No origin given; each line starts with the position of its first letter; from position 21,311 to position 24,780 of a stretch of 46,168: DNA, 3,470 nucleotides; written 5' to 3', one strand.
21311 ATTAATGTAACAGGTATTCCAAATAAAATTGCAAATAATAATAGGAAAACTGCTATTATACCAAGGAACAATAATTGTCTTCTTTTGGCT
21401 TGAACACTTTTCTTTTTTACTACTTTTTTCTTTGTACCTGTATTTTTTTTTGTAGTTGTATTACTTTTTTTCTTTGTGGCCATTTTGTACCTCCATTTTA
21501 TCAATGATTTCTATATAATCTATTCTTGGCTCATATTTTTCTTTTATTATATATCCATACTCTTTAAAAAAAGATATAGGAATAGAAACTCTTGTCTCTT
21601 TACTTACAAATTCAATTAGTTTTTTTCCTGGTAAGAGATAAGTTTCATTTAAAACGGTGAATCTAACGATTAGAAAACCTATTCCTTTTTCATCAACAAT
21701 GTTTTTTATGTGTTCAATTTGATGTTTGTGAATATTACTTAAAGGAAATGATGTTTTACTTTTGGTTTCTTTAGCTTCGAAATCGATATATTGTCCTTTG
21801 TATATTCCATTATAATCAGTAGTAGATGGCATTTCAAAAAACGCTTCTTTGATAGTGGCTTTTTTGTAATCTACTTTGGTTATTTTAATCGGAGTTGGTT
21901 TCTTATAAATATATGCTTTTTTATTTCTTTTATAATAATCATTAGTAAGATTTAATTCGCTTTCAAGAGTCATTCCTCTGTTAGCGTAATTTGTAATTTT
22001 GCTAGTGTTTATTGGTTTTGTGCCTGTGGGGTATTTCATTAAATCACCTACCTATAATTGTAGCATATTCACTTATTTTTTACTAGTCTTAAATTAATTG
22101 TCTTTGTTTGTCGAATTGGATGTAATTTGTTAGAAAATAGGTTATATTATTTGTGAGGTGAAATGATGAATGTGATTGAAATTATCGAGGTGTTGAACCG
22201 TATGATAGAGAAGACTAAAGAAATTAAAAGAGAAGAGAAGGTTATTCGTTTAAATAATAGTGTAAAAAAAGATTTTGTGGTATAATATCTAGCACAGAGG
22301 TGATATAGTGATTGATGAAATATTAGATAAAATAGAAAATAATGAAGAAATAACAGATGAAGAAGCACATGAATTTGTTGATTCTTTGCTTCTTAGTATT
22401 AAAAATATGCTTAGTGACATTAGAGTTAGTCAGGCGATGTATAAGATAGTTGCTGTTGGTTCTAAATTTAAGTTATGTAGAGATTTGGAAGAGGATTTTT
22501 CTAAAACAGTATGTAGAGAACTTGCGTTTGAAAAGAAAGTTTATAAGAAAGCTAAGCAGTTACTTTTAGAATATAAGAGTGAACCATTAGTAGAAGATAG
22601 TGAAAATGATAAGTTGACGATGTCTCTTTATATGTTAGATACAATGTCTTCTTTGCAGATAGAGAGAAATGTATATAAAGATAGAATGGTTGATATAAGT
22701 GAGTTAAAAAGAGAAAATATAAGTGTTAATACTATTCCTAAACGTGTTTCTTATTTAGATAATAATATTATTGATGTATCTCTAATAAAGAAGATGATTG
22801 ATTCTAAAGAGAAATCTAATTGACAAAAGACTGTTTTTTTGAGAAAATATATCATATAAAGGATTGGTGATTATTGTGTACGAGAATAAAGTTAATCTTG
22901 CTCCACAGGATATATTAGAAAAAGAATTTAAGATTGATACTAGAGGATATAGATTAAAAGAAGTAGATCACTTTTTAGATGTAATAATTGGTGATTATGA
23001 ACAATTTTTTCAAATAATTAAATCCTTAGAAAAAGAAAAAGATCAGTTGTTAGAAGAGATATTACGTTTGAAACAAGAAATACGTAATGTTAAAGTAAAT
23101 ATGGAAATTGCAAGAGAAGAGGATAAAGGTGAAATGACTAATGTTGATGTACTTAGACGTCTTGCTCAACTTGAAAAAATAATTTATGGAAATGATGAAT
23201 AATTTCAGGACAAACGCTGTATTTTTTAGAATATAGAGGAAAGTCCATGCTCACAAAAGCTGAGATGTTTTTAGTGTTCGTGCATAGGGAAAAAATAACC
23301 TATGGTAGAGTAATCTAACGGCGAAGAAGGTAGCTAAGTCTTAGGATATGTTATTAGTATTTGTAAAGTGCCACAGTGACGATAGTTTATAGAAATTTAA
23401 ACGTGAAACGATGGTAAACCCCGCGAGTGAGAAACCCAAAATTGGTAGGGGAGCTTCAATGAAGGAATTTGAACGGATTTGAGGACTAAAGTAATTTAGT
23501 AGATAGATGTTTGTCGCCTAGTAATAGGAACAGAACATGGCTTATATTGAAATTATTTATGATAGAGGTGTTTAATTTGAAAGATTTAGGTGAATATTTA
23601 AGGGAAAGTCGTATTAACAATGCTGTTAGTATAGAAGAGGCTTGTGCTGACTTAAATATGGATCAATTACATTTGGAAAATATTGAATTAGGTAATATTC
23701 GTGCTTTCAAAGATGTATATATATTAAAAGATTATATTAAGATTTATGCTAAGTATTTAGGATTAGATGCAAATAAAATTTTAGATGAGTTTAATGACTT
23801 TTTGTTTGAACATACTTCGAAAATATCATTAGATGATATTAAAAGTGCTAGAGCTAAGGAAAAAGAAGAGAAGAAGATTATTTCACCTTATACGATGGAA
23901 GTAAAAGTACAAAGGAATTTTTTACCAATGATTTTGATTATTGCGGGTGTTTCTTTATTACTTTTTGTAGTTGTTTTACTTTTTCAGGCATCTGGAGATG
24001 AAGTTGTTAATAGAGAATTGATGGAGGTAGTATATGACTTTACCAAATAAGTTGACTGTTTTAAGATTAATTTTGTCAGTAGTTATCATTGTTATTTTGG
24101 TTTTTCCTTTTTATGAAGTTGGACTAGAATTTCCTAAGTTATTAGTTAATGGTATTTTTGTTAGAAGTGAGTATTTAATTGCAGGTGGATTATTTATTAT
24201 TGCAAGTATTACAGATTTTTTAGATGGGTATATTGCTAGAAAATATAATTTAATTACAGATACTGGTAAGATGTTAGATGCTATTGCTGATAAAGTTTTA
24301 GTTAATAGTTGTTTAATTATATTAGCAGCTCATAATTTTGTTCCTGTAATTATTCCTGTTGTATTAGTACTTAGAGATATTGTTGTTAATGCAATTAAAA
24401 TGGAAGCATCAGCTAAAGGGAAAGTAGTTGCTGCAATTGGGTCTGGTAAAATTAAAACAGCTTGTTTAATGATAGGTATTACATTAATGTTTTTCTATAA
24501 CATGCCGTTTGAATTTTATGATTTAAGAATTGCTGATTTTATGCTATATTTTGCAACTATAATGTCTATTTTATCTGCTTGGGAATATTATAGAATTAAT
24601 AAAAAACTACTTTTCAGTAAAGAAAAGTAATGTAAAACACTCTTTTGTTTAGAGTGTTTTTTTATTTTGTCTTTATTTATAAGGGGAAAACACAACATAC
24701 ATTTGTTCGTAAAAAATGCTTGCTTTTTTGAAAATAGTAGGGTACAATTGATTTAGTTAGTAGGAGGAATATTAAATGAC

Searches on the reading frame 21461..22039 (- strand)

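Call 53: search_protein_families(library=pfam, proteins=[window:21461-22039:-], max_evalue=0.00001)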
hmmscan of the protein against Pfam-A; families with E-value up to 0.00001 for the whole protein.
window:21461-22039:- (192 aa): 1 family
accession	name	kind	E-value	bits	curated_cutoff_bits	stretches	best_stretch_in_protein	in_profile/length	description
PF03838.20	RecU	-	2.6e-58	197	25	1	21-180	1-162/162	Recombination protein U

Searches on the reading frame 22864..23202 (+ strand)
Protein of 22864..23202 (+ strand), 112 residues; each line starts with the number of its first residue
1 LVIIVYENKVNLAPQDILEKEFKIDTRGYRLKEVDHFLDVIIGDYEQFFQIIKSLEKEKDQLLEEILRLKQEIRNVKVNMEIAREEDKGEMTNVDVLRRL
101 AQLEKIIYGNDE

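Call 74: search_protein_families(library=pfam, proteins=[window:22864-23202:+], max_evalue=0.0001)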
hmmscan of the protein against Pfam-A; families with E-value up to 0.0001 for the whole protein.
window:22864-23202:+ (112 aa): 1 family
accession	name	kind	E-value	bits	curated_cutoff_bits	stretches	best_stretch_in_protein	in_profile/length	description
PF05103.18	DivIVA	-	1.7e-11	44.7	28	1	12-79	1-68/131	DivIVA protein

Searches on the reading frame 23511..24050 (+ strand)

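Call 74: search_protein_families(library=pfam, proteins=[window:23511-24050:+], max_evalue=0.0001)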
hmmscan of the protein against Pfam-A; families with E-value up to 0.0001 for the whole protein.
window:23511-24050:+ (179 aa): 1 family
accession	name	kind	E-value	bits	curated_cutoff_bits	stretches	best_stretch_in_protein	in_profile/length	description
PF13413.12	HTH_25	-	7.7e-11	42.1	24.6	1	29-89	1-61/62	Helix-turn-helix domain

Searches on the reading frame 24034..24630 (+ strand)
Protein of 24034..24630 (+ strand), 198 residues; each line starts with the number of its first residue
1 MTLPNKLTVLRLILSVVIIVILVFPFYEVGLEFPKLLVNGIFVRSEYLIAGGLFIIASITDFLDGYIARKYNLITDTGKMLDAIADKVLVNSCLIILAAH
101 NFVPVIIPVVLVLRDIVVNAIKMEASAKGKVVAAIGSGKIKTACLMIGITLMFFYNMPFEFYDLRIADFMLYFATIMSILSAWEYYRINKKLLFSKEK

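Call 74: search_protein_families(library=pfam, proteins=[window:24034-24630:+], max_evalue=0.0001)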
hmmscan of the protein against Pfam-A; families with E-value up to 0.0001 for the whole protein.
window:24034-24630:+ (198 aa): 1 family
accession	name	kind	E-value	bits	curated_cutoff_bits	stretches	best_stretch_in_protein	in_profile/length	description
PF01066.26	CDP-OH_P_transf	-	1.3e-34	120.2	22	1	1-179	1-151/152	CDP-alcohol phosphatidyltransferase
